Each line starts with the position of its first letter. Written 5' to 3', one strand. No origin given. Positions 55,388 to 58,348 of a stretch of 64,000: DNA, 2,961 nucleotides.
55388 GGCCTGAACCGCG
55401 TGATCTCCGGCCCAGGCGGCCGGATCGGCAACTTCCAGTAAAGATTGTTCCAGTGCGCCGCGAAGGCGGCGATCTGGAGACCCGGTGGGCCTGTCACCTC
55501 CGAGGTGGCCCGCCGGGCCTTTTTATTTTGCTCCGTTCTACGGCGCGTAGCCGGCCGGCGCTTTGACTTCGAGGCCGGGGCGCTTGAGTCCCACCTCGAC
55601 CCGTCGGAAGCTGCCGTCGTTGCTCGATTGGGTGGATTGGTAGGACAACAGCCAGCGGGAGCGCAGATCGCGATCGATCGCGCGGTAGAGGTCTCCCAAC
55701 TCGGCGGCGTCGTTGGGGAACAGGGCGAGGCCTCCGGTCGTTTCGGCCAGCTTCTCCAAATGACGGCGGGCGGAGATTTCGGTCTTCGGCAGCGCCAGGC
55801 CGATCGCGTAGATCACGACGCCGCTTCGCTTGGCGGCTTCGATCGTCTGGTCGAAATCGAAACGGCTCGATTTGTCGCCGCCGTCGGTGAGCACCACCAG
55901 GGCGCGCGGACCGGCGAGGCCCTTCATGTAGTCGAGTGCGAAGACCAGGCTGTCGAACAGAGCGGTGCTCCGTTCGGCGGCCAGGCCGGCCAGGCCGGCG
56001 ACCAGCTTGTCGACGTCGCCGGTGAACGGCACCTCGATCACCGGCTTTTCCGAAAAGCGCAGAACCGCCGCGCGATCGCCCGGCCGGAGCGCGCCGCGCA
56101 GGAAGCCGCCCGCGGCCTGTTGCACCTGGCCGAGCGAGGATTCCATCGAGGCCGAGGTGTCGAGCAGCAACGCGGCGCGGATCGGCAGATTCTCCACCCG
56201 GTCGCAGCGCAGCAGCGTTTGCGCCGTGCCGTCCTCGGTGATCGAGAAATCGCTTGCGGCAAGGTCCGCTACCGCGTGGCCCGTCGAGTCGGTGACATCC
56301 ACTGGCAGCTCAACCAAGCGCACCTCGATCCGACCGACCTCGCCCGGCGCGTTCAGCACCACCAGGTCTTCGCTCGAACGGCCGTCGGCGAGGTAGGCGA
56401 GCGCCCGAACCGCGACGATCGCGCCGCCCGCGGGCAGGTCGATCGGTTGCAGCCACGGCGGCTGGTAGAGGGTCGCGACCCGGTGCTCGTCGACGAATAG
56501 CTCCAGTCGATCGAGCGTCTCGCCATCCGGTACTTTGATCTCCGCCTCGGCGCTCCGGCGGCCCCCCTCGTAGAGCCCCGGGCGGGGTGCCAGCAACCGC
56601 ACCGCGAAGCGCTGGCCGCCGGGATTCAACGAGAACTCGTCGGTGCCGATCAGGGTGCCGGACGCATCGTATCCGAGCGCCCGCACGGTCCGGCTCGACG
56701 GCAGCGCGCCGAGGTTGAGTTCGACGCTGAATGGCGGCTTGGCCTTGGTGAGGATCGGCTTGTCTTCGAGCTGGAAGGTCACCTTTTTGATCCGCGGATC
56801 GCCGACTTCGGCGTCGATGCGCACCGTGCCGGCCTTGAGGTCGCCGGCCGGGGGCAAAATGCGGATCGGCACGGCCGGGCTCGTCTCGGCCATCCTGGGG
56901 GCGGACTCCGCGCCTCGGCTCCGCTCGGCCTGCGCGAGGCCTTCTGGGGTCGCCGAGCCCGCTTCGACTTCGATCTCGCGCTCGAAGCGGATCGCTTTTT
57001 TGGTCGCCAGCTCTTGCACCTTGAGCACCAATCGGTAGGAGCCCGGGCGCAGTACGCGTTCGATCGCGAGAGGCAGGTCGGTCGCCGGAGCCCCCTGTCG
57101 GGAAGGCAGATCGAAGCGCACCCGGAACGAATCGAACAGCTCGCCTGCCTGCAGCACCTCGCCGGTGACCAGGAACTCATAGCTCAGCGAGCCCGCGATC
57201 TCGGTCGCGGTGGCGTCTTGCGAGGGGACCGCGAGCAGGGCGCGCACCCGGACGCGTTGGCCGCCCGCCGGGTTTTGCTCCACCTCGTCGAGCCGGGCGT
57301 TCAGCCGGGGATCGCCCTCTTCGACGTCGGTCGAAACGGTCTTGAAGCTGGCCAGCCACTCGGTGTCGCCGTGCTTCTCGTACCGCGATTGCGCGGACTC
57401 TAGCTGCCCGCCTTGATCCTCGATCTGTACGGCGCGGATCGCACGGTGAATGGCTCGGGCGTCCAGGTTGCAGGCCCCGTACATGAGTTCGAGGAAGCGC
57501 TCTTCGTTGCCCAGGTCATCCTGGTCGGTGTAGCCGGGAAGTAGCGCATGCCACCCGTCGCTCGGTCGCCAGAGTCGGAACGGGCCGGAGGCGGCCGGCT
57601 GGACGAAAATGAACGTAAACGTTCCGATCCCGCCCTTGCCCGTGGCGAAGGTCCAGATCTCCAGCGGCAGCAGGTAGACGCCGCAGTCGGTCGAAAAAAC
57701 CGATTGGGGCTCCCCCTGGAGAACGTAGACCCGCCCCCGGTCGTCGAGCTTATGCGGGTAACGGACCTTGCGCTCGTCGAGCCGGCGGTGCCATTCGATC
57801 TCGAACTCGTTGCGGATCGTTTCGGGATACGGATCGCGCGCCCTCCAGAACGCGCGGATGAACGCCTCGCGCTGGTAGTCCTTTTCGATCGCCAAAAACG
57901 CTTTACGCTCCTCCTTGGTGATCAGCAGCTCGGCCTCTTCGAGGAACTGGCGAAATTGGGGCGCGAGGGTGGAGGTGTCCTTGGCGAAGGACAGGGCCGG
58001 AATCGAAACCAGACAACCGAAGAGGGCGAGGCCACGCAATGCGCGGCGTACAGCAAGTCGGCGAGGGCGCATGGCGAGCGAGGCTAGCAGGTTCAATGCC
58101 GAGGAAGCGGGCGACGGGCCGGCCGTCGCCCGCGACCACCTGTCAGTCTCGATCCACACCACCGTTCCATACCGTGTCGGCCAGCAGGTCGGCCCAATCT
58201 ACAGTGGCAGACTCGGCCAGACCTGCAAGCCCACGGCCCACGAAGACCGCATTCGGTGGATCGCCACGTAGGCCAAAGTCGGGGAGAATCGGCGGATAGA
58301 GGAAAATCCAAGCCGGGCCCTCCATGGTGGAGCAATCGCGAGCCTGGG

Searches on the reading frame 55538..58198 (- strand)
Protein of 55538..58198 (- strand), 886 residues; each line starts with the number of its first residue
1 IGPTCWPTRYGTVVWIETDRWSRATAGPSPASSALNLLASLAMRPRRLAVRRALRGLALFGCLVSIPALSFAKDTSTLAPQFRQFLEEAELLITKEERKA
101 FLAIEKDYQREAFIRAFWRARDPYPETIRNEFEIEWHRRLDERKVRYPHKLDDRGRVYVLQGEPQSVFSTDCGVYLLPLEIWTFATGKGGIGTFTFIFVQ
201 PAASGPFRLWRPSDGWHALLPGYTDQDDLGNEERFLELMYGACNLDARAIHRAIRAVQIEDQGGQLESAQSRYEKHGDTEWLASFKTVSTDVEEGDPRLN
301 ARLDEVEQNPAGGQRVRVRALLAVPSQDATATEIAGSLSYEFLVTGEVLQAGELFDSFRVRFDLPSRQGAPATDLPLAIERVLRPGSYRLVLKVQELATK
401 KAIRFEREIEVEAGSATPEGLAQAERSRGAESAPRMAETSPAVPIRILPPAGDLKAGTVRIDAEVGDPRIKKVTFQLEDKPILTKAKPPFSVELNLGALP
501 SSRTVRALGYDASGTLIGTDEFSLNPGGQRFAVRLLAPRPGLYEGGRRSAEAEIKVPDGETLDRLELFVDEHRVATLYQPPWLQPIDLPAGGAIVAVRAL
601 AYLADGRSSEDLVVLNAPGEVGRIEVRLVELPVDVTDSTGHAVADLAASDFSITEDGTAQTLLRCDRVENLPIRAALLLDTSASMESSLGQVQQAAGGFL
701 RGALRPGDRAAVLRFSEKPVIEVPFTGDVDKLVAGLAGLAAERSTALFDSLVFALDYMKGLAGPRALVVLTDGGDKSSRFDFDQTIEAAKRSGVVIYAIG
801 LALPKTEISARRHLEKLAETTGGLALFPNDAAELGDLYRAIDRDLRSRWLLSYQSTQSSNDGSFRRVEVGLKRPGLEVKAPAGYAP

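Call 77: search_protein_families(library=pfam, proteins=[window:55538-58198:-], max_evalue=0.001)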
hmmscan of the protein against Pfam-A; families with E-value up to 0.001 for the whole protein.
window:55538-58198:- (886 aa): 2 families
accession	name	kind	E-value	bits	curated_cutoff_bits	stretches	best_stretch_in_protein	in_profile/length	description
PF00092.34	VWA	-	1.1e-13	52.2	23.8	1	677-838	4-172/174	von Willebrand factor type A domain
PF13519.12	VWA_2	-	1.6e-12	48.4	27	1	677-773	3-106/107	von Willebrand factor type A domain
